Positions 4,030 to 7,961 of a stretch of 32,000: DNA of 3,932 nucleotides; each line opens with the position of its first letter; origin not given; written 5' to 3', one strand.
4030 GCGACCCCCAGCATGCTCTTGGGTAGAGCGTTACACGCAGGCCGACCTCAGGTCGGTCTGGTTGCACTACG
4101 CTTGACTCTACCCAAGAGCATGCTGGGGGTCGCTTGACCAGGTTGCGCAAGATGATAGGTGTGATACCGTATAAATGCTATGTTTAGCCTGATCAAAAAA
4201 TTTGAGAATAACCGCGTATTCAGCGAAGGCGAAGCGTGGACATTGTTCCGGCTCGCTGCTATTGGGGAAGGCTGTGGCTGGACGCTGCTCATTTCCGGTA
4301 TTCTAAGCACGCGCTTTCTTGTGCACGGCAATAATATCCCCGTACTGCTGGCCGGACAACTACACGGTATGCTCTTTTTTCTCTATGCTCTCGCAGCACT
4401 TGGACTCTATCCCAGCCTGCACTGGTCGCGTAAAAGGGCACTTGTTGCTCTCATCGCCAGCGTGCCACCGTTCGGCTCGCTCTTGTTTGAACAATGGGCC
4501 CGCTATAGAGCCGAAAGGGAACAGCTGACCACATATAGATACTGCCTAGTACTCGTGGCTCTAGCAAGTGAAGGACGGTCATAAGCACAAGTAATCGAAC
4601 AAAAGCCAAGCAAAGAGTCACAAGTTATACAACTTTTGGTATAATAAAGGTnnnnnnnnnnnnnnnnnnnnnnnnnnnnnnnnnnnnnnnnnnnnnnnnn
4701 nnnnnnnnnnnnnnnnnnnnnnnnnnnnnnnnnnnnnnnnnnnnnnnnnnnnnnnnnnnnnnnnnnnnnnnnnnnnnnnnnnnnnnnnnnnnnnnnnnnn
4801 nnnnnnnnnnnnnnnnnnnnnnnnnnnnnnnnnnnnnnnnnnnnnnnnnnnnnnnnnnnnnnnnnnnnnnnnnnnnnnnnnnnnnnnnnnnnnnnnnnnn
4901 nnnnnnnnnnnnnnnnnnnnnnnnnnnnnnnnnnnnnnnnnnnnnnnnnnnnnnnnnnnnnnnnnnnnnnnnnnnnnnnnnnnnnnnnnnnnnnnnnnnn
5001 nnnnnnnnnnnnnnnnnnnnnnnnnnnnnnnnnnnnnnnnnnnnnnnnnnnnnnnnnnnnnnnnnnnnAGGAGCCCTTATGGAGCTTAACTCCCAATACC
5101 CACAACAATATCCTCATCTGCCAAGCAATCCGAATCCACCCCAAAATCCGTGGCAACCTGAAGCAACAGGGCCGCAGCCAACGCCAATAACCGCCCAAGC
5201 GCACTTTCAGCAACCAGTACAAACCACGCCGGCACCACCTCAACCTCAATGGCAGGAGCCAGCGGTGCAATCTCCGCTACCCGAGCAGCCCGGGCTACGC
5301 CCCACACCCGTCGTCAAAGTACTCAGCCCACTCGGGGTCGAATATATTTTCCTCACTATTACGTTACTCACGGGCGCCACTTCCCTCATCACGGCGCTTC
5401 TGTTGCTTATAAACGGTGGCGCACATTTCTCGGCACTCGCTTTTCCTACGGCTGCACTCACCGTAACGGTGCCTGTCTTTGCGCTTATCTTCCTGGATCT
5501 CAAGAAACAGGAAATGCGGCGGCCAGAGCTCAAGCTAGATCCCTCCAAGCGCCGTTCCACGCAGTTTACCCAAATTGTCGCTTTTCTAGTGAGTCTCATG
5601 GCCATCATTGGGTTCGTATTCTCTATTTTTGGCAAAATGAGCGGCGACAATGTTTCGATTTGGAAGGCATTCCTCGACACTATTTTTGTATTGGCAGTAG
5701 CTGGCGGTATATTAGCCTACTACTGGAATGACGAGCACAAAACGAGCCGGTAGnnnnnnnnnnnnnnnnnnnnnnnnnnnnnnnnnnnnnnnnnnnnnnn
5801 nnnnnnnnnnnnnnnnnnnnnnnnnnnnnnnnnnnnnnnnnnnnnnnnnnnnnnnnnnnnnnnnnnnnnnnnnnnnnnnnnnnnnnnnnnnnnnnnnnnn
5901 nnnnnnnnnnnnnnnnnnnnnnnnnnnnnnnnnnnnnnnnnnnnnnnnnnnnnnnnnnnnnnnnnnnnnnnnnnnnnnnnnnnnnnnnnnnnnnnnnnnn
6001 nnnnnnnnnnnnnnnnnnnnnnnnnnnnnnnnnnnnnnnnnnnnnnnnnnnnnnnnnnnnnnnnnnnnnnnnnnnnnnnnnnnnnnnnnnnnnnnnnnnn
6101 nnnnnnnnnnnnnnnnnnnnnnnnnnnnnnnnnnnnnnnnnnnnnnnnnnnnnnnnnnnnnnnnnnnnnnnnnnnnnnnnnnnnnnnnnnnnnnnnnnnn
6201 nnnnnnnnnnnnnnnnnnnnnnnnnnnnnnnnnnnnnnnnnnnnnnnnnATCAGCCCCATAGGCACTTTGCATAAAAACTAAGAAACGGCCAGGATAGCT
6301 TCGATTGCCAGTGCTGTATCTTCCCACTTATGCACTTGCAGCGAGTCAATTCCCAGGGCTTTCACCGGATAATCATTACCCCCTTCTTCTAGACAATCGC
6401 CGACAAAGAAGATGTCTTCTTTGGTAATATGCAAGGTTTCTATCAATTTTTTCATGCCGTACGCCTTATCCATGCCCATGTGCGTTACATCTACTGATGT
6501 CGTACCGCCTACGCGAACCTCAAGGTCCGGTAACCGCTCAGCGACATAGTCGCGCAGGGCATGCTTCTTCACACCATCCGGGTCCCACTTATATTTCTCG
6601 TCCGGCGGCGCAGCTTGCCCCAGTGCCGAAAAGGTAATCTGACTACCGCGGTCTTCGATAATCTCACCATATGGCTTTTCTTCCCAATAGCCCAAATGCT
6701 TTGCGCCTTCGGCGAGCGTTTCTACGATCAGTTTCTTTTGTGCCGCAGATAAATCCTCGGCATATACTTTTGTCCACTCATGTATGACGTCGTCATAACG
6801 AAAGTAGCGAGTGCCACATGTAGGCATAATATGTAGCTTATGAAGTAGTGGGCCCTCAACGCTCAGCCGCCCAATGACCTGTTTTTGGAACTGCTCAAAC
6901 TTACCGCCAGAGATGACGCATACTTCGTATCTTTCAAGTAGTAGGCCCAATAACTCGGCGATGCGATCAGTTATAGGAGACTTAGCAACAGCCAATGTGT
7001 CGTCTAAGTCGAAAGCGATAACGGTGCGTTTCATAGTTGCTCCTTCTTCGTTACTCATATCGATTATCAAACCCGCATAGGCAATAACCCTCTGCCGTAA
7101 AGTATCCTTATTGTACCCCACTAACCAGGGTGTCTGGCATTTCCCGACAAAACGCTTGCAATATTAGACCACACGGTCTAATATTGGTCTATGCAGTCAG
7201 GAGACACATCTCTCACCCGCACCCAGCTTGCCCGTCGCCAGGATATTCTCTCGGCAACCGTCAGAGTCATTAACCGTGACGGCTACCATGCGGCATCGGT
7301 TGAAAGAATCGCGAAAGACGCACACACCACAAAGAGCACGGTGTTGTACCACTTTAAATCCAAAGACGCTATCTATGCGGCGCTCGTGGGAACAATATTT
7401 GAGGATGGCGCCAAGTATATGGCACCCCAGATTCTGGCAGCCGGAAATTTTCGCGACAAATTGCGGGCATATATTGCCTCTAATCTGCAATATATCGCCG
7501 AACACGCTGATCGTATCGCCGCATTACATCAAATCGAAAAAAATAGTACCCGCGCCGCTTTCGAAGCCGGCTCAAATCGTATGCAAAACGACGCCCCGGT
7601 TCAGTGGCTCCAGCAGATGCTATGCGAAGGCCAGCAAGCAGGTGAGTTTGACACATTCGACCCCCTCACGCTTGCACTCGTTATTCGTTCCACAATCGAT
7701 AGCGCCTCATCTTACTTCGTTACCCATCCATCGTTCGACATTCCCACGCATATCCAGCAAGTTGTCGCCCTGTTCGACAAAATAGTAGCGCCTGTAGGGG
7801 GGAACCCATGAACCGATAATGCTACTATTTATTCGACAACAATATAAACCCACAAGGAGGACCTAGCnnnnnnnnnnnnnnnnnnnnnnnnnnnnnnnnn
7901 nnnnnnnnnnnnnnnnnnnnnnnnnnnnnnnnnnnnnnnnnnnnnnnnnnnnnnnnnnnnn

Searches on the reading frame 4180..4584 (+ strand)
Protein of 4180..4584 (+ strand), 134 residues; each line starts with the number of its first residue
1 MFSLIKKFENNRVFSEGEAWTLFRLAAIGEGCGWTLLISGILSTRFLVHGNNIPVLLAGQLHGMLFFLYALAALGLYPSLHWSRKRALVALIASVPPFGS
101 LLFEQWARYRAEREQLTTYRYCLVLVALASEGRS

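Call 9: search_protein_families(library=pfam, proteins=[window:4180-4584:+])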
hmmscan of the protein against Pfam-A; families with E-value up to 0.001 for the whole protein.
window:4180-4584:+ (134 aa): 1 family
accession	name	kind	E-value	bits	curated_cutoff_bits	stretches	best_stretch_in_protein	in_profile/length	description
PF12823.12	DUF3817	-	1.4e-17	64.7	27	1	21-108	2-84/85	Domain of unknown function (DUF3817)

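Call 29: find_encoding_contigs(protein=window:4180-4584:+, flank=3000, max_places=10)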
Protein window:4180-4584:+ (134 aa): 4 contigs read that carry it; 3 places shown.
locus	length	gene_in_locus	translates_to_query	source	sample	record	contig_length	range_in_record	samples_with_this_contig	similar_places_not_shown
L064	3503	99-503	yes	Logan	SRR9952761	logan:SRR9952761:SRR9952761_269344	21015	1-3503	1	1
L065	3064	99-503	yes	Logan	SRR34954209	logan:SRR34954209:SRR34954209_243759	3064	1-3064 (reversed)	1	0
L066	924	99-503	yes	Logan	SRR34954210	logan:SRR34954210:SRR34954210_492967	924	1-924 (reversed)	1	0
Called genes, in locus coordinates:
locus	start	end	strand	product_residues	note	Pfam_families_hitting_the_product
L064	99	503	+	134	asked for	PF12823:DUF3817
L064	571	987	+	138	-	-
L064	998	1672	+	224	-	-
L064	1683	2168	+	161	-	-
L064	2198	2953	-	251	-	PF08282:Hydrolase_3 (weak), PF03332:PMM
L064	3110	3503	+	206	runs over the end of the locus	PF00440:TetR_N, PF17932:TetR_C_24 (weak)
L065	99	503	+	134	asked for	PF12823:DUF3817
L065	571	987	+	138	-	-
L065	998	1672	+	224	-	-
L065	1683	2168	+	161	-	-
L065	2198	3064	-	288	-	?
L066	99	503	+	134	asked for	PF12823:DUF3817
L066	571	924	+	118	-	?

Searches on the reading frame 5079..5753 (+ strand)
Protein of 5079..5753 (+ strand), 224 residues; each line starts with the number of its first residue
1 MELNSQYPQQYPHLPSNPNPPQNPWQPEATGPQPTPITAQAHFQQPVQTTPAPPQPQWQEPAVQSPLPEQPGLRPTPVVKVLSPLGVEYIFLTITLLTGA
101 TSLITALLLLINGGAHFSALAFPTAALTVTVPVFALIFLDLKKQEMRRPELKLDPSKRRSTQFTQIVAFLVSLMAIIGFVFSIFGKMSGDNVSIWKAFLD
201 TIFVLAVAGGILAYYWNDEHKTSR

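Call 9: search_protein_families(library=pfam, proteins=[window:5079-5753:+])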
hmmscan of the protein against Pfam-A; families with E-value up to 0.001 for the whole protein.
window:5079-5753:+ (224 aa): 1 family
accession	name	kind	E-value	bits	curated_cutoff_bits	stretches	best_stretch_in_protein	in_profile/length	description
PF18920.5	DUF5671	-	7.5e-05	23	28.4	1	92-184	8-106/132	Domain of unknown function (DUF5671)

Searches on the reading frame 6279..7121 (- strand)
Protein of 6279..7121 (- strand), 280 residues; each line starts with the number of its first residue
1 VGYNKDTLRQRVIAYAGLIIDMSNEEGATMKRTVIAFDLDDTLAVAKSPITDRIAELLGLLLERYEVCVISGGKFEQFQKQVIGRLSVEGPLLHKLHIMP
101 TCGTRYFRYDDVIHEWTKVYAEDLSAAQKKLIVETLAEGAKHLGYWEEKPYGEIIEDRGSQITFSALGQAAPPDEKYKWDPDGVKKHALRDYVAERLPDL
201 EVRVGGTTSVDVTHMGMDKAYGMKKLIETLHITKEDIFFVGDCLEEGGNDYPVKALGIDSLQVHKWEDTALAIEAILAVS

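Call 80: search_protein_families(library=pfam, proteins=[window:6279-7121:-], max_evalue=0.0001)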
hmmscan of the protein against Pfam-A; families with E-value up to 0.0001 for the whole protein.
window:6279-7121:- (280 aa): 2 families
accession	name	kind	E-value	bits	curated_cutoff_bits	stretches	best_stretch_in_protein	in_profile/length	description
PF03332.19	PMM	-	5e-09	36.7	22.4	1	151-276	90-218/221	Eukaryotic phosphomannomutase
PF08282.18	Hydrolase_3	-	4.3e-08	33.6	20.9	1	35-242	1-211/255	haloacid dehalogenase-like hydrolase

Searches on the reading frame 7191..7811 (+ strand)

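Call 80: search_protein_families(library=pfam, proteins=[window:7191-7811:+], max_evalue=0.0001)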
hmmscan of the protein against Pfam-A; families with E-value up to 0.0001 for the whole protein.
window:7191-7811:+ (206 aa): 2 families
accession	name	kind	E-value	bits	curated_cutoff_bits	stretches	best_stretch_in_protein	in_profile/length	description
PF00440.29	TetR_N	-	1.3e-14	54.1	24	1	19-65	1-47/47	Bacterial regulatory proteins, tetR family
PF17932.6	TetR_C_24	-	2.2e-06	28.3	26.4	1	86-171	3-86/114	Tetracyclin repressor-like, C-terminal domain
